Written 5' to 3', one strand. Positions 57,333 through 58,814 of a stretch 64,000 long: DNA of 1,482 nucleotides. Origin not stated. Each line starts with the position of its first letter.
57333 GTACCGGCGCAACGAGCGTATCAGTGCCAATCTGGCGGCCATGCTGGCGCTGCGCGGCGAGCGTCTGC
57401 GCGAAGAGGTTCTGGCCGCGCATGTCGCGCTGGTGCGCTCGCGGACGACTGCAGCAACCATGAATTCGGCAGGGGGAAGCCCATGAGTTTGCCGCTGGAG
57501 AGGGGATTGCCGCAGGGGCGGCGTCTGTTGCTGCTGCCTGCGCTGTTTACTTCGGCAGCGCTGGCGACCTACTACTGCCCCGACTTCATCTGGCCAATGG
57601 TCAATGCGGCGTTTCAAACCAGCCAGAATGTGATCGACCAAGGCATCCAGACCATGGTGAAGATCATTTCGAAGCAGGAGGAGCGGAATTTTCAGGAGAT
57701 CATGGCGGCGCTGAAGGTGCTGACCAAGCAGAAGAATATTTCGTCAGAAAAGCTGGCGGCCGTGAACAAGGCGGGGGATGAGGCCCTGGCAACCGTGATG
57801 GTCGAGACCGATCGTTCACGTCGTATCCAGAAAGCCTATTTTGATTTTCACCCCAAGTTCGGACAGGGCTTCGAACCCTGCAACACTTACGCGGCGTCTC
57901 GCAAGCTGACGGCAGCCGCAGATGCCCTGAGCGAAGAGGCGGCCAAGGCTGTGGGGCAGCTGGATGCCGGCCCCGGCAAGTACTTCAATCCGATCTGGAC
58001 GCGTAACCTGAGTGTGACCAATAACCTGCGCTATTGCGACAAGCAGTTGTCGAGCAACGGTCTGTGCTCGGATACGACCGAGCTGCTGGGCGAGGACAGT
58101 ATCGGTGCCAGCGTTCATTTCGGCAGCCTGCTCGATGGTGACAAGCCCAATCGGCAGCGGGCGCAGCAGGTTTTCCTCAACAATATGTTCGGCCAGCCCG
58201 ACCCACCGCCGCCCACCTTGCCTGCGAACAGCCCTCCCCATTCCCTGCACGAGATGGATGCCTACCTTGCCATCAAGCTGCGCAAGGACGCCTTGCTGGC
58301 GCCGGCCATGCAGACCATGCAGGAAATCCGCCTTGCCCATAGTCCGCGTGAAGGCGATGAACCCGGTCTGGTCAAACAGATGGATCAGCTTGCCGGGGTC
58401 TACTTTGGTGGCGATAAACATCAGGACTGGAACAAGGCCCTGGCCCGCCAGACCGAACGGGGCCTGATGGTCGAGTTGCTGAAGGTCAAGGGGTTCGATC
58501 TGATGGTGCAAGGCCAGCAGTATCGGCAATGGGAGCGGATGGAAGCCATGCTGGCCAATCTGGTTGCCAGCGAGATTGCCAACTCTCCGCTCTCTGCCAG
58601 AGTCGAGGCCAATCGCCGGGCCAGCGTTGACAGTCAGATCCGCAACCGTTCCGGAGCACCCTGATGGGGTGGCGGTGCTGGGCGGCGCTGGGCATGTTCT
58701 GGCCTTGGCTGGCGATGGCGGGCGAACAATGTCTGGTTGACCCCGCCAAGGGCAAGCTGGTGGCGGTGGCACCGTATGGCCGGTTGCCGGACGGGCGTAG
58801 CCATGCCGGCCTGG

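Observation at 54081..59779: Six-gene operon of uncharacterised envelope proteins (paralog pair plus M23-like protein) bracketed by MITEs and an XRE regulator, adjacent to the pilin locus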

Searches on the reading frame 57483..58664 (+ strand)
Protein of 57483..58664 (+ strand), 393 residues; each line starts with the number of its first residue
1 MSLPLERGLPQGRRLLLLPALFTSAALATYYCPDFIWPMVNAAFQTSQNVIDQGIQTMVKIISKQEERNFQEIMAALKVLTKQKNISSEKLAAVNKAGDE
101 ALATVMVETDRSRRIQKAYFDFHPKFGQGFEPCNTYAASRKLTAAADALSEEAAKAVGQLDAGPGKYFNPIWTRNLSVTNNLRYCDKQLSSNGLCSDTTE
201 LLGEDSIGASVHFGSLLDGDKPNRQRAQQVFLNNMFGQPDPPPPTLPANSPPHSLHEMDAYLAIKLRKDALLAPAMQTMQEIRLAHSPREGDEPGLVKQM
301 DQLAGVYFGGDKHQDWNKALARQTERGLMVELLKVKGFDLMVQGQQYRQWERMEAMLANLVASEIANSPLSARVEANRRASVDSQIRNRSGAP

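Call 3: search_protein_families(library=pfam, proteins=[window:57483-58664:+], max_evalue=0.1)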
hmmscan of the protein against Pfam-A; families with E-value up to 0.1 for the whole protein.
window:57483-58664:+ (393 aa): 0 families

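Call 4: search_protein_families(library=ncbifam, proteins=[window:57483-58664:+], max_evalue=0.1)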
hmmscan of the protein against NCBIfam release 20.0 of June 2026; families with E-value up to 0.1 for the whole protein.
window:57483-58664:+ (393 aa): 0 families

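Call 6: search_protein_families(library=phrogs, proteins=[window:57483-58664:+], max_evalue=0.1)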
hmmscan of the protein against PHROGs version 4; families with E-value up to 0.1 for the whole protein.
window:57483-58664:+ (393 aa): 0 families

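Call 9: search_solved_structures(query=window:57483-58664:+, max_evalue=1, show_alignments=1)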
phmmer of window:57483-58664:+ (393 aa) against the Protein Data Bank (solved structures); distinct sequences matched with E-value up to 1: 0.

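Call 10: find_homologous_proteins(query=window:57483-58664:+, max_evalue=0.001)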
Query window:57483-58664:+ (393 aa): 12 proteins with E <= 0.001 among 8000 candidates.
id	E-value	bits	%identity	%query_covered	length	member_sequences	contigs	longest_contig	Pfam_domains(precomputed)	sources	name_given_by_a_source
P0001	1.7e-260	881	100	100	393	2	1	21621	-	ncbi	-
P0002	1.8e-52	197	35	89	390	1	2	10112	-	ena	-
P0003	1.3e-51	194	33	90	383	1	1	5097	-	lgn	-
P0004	2.1e-50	190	34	88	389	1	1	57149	-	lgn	-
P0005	8.6e-50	188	33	95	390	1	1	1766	-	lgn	-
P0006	2.5e-48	183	32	90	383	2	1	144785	-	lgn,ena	-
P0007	5.2e-45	172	33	91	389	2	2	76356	-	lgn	-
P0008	3.2e-44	170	32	95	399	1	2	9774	-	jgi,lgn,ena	-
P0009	3.4e-44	170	32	93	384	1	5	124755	-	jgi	jgi:hypothetical protein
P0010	2.3e-43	167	32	92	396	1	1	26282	-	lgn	-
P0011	3.0e-43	167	32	85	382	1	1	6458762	-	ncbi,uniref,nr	ncbi:hypothetical protein [Tahibacter amnicola]|uniref:Outer membrane efflux protein n=1 Tax=Tahibac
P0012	3.2e-43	166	35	77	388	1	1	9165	-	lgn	-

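Call 11: find_encoding_contigs(protein=P0011, flank=10000, max_places=2)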
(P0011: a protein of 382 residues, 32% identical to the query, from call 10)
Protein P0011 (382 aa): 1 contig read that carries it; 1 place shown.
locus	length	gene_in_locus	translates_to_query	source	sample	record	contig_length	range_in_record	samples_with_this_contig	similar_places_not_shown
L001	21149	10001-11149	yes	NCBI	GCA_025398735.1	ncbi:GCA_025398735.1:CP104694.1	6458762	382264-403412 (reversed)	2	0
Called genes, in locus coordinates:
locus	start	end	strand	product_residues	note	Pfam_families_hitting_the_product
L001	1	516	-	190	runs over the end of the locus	-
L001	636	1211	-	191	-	PF07638:Sigma70_ECF, PF08281:Sigma70_r4_2, PF04545:Sigma70_r4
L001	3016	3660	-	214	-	PF02036:SCP2 (weak)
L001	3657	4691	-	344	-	PF08279:HTH_11, PF09339:HTH_IclR (faint), PF13412:HTH_24, PF19187:HTH_PafC (faint), PF13280:WYL, PF25583:WCX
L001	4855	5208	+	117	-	PF01810:LysE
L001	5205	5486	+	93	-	PF01810:LysE (weak)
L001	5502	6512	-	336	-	PF01073:3Beta_HSD, PF01370:Epimerase, PF02719:Polysacc_synt_2, PF04321:RmlD_sub_bind, PF05368:NmrA, PF13460:NAD_binding_10, PF16363:GDP_Man_Dehyd, PF07993:NAD_binding_4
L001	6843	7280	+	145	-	-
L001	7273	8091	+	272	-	-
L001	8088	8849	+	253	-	-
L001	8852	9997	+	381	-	-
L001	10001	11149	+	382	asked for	-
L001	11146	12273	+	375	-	PF01551:Peptidase_M23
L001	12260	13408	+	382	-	-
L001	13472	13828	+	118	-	-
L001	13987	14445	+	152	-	-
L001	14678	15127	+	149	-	-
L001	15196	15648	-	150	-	-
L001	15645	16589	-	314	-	-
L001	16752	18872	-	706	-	PF00512:HisKA, PF02518:HATPase_c, PF00072:Response_reg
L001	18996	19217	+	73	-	-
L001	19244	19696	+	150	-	-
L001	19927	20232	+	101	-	-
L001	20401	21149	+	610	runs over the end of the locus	PF00512:HisKA, PF02518:HATPase_c, PF00072:Response_reg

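Call 12: find_encoding_contigs(protein=P0006, flank=10000, max_places=2)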
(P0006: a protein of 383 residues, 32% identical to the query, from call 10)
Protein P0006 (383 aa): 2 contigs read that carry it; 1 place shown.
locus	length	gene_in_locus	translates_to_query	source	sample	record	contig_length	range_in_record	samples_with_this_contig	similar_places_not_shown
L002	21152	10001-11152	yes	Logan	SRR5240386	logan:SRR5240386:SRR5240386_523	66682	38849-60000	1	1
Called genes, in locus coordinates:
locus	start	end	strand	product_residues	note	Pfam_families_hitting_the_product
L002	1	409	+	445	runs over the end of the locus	-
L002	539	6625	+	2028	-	PF13872:AAA_34, PF13871:Helicase_C_4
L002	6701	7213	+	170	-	PF23130:IcmW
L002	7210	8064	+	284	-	-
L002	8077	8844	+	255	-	-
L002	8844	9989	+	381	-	-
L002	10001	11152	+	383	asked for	-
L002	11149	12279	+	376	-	PF01551:Peptidase_M23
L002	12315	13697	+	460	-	-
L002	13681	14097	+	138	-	-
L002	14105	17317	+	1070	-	PF18796:LPD1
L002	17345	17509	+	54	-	-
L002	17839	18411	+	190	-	-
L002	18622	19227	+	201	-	-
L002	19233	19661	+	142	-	PF21818:DUF6884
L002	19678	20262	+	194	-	-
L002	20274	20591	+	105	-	-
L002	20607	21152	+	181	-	-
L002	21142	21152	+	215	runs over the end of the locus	-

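Call 13: find_encoding_contigs(protein=P0009, flank=10000, max_places=2)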
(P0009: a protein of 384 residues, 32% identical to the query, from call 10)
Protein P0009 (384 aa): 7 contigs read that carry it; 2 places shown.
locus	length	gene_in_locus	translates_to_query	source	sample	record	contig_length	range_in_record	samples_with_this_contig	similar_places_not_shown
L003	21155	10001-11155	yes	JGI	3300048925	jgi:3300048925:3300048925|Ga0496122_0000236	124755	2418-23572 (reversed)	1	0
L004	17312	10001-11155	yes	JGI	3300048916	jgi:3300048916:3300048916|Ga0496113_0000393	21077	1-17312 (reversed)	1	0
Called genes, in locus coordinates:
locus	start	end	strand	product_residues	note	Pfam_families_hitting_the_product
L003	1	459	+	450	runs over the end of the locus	-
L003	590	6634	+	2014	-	PF13872:AAA_34, PF13871:Helicase_C_4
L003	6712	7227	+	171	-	PF23130:IcmW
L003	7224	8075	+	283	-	-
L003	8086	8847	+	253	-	-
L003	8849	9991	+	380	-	-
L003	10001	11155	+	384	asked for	-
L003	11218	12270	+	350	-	PF01551:Peptidase_M23, PF28212:TraW-like (weak)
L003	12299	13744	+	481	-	-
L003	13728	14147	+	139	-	-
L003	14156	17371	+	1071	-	PF18796:LPD1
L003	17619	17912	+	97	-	-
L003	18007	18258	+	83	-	-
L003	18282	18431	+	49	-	-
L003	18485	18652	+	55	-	-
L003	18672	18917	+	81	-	-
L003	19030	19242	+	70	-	-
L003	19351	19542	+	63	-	-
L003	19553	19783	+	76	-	-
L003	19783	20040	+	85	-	-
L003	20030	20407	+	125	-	-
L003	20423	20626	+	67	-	-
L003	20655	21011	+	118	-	-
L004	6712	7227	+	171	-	PF23130:IcmW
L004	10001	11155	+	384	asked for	-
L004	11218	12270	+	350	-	PF01551:Peptidase_M23, PF28212:TraW-like (weak)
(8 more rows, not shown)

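Call 14: find_encoding_contigs(protein=P0007, flank=10000, max_places=2)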
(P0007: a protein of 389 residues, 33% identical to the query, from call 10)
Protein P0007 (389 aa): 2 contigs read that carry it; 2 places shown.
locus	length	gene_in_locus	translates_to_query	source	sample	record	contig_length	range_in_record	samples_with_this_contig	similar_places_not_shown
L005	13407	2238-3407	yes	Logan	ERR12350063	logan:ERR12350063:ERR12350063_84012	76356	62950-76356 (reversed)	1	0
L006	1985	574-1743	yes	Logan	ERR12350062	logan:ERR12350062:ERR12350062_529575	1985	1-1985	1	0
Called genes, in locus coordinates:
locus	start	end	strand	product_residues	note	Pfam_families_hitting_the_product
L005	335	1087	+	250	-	-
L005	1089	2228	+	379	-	-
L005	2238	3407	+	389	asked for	-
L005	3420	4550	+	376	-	PF01551:Peptidase_M23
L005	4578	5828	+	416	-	-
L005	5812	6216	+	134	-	-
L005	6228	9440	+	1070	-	PF18796:LPD1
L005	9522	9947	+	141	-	-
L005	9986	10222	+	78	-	-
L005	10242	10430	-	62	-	-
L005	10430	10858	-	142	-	-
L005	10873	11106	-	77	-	-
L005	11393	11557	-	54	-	-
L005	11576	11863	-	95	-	-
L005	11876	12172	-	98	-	-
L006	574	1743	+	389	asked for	-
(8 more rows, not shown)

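Call 15: find_encoding_contigs(protein=P0004, flank=10000, max_places=2)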
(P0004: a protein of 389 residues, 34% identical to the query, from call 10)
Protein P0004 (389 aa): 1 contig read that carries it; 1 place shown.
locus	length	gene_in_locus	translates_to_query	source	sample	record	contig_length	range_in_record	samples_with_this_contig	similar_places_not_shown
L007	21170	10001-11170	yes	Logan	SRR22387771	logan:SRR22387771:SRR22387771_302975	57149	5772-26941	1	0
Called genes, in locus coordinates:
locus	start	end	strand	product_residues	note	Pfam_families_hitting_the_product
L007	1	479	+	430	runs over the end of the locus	-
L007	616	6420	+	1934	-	PF13872:AAA_34, PF13871:Helicase_C_4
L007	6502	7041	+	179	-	PF23130:IcmW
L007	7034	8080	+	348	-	-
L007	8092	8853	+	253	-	-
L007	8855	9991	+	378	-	-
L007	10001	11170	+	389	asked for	-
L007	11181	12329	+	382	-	PF01551:Peptidase_M23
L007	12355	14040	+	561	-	-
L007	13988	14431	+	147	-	-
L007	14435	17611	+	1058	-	PF18796:LPD1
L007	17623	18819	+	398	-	-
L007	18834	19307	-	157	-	-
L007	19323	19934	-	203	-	-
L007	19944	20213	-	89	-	-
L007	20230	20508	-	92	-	-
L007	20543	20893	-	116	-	-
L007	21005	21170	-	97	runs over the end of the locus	PF00216:Bac_DNA_binding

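Call 19: find_related_loci(query=A1, collection=genome_contigs, flank=10000)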
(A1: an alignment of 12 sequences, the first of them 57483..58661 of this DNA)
Query A1 (393 aa) in genome_contigs; peptide patterns used: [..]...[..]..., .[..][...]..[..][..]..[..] (x = any residue, [..] = any of these).
32 stretches matched a pattern; 11 encode a relative of the query (tblastn E <= 1e-3); 11 distinct loci.
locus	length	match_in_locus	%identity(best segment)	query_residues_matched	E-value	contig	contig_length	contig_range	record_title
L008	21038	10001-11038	35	21-368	5e-60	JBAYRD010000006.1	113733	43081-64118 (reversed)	MAG: Halothiobacillaceae bacterium isolate SO_2016_LW2_33 scaffold00178_LW138R_2016, whole genome shotgun sequence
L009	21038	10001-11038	35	21-368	5e-60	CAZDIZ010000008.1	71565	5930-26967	MAG TPA_asm: uncultured Solibacteraceae bacterium isolate binchicken_co20_389 genome assembly, contig: NODE_963_length_7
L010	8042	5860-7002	30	9-387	2e-51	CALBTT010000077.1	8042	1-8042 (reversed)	MAG TPA_asm: uncultured Zoogloea sp. isolate SRR6007446_bin.68_CONCOCT_v1.1_MAG genome assembly, contig: ERZ724100.3506,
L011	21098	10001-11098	33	24-387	3e-50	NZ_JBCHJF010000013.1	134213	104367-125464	Massilia sp. MP_M2 Ga0418738_13, whole genome shotgun sequence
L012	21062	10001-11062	33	14-368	2e-49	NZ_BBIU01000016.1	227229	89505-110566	Pseudomonas parafulva NBRC 16636 = DSM 17004 strain NBRC 16636, whole genome shotgun sequence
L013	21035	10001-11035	32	20-365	2e-49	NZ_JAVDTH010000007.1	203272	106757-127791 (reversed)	Pseudomonas hunanensis strain BE56 Ga0454497_07, whole genome shotgun sequence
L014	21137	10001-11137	31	15-389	1e-47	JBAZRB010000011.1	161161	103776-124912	MAG: Rhodanobacter sp. isolate SO_2017_GW1_138 NODE_729_length_161161_cov_8.676559_OW334_2017, whole genome shotgun sequ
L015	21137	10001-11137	27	13-391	1e-38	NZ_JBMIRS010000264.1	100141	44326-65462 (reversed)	Paracidovorax sp. MALMAid1276 k141_263, whole genome shotgun sequence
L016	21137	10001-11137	27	13-391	1e-38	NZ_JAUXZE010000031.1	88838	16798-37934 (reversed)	MAG: Tabrizicola sp. isolate C18_maxbin.019 C18_k141_272606, whole genome shotgun sequence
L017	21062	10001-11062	32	20-374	4e-48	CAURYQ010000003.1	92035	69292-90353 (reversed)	MAG TPA_asm: uncultured Pseudomonas sp. isolate ERR9969167_bin.7_MetaWRAP_v1.3_MAG genome assembly, contig: ERZ21615966.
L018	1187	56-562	38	226-389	2e-24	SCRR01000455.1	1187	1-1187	MAG: Burkholderiaceae bacterium isolate FW106-02_bin.10 FW106-02_bin.10-16595, whole genome shotgun sequence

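Call 20: search_solved_structures(query=A1, max_evalue=10, show_alignments=2)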
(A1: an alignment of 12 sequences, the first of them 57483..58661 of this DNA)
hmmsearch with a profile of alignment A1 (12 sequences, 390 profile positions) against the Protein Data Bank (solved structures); distinct sequences matched with E-value up to 10: 0.

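Call 23: search_protein_families(library=pfam, proteins=[L003:7224-8075:+, L003:8086-8847:+, L003:8849-9991:+, L003:10001-11155:+, L003:11218-12270:+, L003:12299-13744:+, L003:13728-14147:+, L001:12260-13408:+, L007:17623-18819:+], max_evalue=1)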
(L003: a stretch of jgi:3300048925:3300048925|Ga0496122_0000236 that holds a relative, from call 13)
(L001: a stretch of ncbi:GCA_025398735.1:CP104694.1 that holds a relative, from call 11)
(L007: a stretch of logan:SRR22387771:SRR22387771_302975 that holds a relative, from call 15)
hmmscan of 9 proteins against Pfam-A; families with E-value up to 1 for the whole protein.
L003:7224-8075:+ (283 aa): 1 family
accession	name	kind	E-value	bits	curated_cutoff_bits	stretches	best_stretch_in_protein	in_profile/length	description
PF18272.6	ssDNA_TraI_N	-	0.16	12.4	26.4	1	184-203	20-39/53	single-stranded DNA binding TraI N-terminal subdomain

L003:8086-8847:+ (253 aa): 0 families

L003:8849-9991:+ (380 aa): 0 families

L003:10001-11155:+ (384 aa): 0 families

L003:11218-12270:+ (350 aa): 2 families
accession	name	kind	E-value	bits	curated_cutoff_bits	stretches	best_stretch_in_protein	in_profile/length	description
PF01551.29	Peptidase_M23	-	3.8e-19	69.1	28.7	1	34-122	2-87/96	Peptidase family M23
PF10581.15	Synapsin_N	-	0.25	11.4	27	1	269-280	5-16/29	Synapsin N-terminal region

L003:12299-13744:+ (481 aa): 1 family
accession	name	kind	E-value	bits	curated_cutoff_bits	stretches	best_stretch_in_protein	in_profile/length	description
PF01402.27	RHH_1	-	0.23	11.9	20.5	1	329-349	12-32/39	Ribbon-helix-helix protein, copG family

L003:13728-14147:+ (139 aa): 0 families

L001:12260-13408:+ (382 aa): 0 families

L007:17623-18819:+ (398 aa): 1 family
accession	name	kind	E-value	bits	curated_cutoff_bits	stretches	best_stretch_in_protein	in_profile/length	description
PF16512.11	RhoGAP-FF1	-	0.11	13.5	30.1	0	236-282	20-66/80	p190-A and -B Rho GAPs FF domain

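Call 32: predict_structure(alignment_id=A1)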
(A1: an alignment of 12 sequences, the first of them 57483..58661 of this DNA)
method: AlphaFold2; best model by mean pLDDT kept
length: 393 residues; sequences in the alignment: 12
mean_pLDDT: 49.1   pTM: 0.21
mean pLDDT of the five models: 49.1, 42.6, 41.5, 39.0, 37.0
residues with pLDDT >= 90: 0; 70-90: 12; 50-70: 154; < 50: 227
segments of 3 or more residues with pLDDT < 50: 1-37, 75-98, 101-103, 112-114, 118-186, 197-239, 272-290, 326-329, 331-335, 337-340, 391-393
pLDDT, mean of each block of 10 residues (from residue 1): 37 46 47 46 65 61 56 47 43 47 49 48 35 35 43 42 34 43 48 50 29 33 45 42 57 55 55 45 44 53 60 62 51 48 56 62 61 65 71 45
secondary structure, 60 per line:
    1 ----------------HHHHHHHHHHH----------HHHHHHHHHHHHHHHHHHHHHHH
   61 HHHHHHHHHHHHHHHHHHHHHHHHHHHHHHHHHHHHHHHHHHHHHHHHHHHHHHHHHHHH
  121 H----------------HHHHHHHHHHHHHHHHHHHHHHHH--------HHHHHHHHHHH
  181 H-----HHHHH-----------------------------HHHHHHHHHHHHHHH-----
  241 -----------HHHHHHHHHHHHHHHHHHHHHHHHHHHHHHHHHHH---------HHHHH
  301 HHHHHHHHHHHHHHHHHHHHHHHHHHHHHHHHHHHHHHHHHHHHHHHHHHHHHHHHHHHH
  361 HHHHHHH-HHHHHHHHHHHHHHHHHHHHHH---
elements in order: H17-27 H38-121 H138-161 H170-181 H187-191 H221-235 H252-286 H296-367 H369-390

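Call 33: search_protein_representatives(alignment_id=A1)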
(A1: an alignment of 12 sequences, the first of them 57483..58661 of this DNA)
Query: 12 sequences, 390 profile positions. Proteins with E-value up to 0.001 (for the whole library): 286; up to 1e-10: 161; up to 1e-30: 104. The best 150 are listed.
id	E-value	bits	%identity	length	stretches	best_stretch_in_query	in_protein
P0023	2.8e-174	595.9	-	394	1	6-390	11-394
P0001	4.6e-142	489.8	-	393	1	1-390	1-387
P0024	6.7e-133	459.7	-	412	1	14-389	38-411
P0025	1.7e-131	455.0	-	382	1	6-375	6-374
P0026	9.0e-119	413.1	-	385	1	9-390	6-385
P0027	4.6e-110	384.5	-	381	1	13-390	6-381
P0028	7.4e-110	383.8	-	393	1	6-381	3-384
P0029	2.6e-107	375.4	-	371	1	10-366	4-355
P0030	3.1e-106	371.9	-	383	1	15-390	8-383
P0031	1.9e-105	369.3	-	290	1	103-387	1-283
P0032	1.4e-103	363.2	-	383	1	10-390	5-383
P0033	4.3e-102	358.3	-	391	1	9-390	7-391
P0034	8.9e-99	347.3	-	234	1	157-390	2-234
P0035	1.8e-96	339.8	-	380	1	11-386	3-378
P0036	2.0e-91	323.1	-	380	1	14-376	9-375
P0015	2.4e-50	187.9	-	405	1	13-382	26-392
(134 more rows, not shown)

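Call 35: search_protein_families(library=pfam, alignment_id=A2, max_evalue=0.01)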
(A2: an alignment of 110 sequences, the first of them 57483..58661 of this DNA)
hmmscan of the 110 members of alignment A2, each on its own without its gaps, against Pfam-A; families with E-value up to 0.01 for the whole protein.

A. member 1, window:57483-58661:+ (393 aa): 0 families

B. families by the number of members that match (of 110 scanned): 6 families
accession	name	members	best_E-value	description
PF04837.17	MbeB_N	1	0.00088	MbeB-like, N-term conserved region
PF21026.2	SLFN_GTPase-like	1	0.0027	Schlafen, GTPase-like domain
PF17279.8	DUF5344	1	0.0048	Family of unknown function (DUF5344)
PF10009.15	DUF2252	1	0.0054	Uncharacterized protein conserved in bacteria (DUF2252)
PF12284.13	HoxA13_N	1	0.0059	Hox protein A13 N terminal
PF15642.11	Tox-ODYAM1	1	0.0085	Toxin in Odyssella and Amoebophilus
